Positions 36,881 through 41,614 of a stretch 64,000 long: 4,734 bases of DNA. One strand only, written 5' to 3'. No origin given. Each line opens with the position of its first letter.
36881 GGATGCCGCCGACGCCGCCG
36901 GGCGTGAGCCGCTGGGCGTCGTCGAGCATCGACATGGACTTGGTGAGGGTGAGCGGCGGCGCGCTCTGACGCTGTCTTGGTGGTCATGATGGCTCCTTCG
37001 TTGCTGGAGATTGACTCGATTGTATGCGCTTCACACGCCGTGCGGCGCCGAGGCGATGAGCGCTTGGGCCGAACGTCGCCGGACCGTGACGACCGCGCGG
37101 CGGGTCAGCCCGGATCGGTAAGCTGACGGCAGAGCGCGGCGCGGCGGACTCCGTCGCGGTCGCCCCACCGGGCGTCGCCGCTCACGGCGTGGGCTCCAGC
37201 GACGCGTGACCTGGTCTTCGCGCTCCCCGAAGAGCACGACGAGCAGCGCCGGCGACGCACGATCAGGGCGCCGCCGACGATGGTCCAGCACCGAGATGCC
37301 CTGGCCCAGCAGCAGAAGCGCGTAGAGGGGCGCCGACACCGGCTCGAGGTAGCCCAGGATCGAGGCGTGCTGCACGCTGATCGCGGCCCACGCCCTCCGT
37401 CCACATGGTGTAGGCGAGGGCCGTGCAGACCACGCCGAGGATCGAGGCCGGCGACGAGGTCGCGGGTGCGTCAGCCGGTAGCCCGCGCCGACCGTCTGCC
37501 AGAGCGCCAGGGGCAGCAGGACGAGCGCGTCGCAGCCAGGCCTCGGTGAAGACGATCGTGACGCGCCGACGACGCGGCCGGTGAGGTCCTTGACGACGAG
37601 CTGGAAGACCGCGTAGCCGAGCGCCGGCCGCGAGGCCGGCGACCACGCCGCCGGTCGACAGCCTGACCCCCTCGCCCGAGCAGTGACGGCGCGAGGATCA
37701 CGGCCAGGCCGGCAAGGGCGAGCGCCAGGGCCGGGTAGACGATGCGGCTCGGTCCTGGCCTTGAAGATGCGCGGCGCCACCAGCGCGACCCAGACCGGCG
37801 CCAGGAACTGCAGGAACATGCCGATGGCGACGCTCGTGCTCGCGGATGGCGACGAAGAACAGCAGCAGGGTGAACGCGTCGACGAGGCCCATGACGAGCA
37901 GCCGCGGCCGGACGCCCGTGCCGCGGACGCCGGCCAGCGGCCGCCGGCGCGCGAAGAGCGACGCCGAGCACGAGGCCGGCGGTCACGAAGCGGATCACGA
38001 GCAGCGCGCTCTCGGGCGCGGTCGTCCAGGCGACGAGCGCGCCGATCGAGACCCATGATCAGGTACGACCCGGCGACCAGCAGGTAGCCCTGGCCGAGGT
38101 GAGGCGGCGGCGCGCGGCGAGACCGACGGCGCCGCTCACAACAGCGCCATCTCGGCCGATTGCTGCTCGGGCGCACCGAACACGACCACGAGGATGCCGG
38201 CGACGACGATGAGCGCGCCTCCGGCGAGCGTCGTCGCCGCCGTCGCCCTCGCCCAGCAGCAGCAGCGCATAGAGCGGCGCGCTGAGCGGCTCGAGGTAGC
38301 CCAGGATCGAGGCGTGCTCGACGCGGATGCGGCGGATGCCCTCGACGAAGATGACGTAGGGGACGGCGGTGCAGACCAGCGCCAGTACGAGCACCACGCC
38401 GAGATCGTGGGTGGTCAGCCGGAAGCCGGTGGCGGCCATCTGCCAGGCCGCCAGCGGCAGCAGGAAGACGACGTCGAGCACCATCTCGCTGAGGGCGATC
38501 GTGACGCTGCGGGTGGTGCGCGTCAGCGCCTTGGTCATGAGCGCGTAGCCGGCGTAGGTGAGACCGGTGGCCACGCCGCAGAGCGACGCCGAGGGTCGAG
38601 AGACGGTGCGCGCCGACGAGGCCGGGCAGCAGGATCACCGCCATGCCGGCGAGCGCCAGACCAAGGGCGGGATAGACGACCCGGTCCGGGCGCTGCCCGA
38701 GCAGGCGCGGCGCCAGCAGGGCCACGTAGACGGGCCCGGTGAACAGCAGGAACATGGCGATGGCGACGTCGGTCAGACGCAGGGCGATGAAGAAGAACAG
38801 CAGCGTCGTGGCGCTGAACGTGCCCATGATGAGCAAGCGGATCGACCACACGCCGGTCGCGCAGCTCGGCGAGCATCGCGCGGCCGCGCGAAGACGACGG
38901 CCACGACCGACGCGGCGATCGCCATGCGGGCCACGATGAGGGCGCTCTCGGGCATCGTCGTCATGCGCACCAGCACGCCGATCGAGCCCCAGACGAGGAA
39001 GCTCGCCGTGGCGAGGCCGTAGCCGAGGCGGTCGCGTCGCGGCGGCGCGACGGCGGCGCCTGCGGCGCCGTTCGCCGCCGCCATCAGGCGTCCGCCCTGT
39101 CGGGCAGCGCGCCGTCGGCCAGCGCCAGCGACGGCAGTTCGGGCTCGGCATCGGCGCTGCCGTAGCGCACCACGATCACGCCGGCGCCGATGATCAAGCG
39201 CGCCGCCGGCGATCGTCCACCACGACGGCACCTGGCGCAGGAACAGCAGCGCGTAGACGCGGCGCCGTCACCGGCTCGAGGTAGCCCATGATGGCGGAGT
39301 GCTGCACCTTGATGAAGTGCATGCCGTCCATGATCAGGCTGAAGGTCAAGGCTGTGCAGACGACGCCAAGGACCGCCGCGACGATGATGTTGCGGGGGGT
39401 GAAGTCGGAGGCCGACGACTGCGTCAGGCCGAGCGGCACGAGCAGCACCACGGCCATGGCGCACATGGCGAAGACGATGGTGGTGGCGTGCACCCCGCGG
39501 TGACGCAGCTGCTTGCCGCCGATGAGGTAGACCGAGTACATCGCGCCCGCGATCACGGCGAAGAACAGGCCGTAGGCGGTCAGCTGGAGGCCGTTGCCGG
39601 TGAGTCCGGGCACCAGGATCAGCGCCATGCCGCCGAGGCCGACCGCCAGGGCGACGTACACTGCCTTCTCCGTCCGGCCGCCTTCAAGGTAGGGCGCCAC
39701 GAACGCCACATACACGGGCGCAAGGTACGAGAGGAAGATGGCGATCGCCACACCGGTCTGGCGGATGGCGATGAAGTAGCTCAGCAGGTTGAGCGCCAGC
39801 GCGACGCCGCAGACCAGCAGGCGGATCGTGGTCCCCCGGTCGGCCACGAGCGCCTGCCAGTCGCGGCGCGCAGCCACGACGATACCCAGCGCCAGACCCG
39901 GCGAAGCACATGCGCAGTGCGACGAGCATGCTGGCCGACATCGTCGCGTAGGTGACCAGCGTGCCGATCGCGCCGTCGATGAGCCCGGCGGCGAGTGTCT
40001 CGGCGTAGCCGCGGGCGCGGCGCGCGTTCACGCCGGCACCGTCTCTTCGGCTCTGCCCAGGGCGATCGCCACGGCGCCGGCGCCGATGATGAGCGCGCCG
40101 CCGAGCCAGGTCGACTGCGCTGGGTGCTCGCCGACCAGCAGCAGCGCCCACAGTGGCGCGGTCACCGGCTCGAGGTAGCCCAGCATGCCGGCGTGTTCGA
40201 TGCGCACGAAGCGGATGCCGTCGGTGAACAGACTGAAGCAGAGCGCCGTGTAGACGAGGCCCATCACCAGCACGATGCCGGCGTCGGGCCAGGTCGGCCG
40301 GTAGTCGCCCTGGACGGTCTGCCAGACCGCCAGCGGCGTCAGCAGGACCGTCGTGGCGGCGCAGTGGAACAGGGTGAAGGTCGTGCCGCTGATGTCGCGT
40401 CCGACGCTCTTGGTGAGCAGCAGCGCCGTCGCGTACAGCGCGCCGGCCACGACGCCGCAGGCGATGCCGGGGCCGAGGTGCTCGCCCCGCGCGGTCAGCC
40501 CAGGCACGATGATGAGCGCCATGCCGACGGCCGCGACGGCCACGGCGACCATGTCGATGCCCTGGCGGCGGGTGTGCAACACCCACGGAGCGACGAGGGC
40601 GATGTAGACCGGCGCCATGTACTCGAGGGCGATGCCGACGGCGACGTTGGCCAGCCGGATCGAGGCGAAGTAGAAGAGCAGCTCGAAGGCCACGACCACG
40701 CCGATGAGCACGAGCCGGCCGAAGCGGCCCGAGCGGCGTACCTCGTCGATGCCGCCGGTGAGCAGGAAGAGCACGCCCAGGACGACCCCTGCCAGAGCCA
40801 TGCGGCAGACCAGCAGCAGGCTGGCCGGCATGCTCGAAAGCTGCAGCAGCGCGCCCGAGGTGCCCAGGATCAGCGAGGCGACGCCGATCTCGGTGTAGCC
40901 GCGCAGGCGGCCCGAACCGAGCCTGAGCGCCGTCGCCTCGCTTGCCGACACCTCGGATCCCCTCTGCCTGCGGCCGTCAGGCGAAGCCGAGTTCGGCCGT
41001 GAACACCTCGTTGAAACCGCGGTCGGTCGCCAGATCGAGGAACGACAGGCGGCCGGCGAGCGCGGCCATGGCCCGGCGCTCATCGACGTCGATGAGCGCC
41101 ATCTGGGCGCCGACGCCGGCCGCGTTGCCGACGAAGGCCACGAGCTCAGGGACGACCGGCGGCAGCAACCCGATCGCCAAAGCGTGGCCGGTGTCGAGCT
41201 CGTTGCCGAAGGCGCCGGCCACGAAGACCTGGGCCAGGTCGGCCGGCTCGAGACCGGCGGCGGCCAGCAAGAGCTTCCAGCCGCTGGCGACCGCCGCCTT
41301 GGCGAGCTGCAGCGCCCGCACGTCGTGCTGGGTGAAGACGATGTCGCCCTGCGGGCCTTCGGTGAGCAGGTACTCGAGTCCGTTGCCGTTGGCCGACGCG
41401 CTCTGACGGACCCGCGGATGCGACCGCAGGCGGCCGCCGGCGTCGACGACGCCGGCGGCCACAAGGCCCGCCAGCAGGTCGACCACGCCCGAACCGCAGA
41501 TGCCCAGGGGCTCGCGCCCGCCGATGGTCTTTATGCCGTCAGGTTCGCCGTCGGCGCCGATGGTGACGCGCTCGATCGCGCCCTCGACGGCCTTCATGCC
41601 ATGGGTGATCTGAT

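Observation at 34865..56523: Co-directional island of about 21.7 kb joining MttB-family methyltransferases to a KamA / aminotransferase / BKACE module and amino-acid-type transporters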

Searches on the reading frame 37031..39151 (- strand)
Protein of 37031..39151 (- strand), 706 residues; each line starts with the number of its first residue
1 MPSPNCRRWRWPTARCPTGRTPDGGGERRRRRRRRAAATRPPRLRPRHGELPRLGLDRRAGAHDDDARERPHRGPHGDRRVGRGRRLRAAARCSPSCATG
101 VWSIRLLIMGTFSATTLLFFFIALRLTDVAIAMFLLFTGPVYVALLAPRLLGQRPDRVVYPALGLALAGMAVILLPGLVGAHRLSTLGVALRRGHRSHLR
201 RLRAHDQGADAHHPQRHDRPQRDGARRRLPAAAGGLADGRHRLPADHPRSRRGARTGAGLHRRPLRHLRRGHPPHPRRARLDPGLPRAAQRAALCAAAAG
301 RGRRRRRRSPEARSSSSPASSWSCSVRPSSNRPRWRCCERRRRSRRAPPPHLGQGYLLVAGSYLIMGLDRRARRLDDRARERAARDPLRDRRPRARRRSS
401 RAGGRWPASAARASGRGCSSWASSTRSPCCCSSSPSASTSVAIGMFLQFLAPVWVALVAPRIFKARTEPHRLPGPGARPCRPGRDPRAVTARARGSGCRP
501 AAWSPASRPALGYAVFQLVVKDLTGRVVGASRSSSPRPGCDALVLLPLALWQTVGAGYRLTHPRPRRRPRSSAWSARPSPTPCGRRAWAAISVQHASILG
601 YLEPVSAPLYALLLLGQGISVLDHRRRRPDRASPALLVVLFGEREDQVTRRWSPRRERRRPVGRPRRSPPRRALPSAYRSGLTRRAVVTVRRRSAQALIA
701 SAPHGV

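Call 7: search_protein_families(library=pfam, proteins=[window:37031-39151:-], max_evalue=0.01)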
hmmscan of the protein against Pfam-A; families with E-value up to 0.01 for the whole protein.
window:37031-39151:- (706 aa): 1 family
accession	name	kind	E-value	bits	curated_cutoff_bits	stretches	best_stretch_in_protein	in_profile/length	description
PF00892.27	EamA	-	4.2e-10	40.5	28.2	1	100-174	60-134/135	EamA-like transporter family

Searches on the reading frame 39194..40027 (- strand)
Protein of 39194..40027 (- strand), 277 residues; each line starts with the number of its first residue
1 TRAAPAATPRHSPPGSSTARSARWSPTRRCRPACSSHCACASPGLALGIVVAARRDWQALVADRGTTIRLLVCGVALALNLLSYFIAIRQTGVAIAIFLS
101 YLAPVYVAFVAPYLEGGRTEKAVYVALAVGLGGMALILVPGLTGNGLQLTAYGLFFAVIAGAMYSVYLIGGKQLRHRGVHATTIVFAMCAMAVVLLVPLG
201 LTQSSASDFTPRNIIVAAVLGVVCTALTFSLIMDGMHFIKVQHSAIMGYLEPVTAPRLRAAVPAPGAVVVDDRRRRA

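Call 7: search_protein_families(library=pfam, proteins=[window:39194-40027:-], max_evalue=0.01)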
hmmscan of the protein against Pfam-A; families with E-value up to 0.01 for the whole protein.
window:39194-40027:- (277 aa): 2 families
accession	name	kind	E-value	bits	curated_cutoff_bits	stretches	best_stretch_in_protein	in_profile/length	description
PF00892.27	EamA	-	3.6e-20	73.1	28.2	2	152-255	2-103/135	EamA-like transporter family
PF03151.22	TPT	-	9.7e-06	25.6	30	1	66-247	64-239/291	Triose-phosphate Transporter family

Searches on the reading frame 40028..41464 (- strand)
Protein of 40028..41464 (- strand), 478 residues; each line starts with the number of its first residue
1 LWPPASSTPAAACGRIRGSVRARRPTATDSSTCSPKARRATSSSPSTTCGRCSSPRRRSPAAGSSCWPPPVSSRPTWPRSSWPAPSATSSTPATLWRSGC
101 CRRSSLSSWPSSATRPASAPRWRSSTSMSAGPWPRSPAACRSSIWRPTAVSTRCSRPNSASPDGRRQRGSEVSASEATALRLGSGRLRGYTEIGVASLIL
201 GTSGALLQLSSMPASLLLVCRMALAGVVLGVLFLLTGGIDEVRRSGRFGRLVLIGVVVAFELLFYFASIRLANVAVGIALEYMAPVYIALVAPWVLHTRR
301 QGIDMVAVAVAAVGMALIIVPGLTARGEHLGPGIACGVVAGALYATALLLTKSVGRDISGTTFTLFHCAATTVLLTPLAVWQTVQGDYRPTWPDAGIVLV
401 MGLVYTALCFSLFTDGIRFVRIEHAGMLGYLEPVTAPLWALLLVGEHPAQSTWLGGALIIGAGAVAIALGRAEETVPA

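Call 7: search_protein_families(library=pfam, proteins=[window:40028-41464:-], max_evalue=0.01)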
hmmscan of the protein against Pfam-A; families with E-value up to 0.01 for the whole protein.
window:40028-41464:- (478 aa): 1 family
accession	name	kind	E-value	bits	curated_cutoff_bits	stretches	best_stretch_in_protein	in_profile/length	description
PF00892.27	EamA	-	1.4e-25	90.6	28.2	2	332-462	2-129/135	EamA-like transporter family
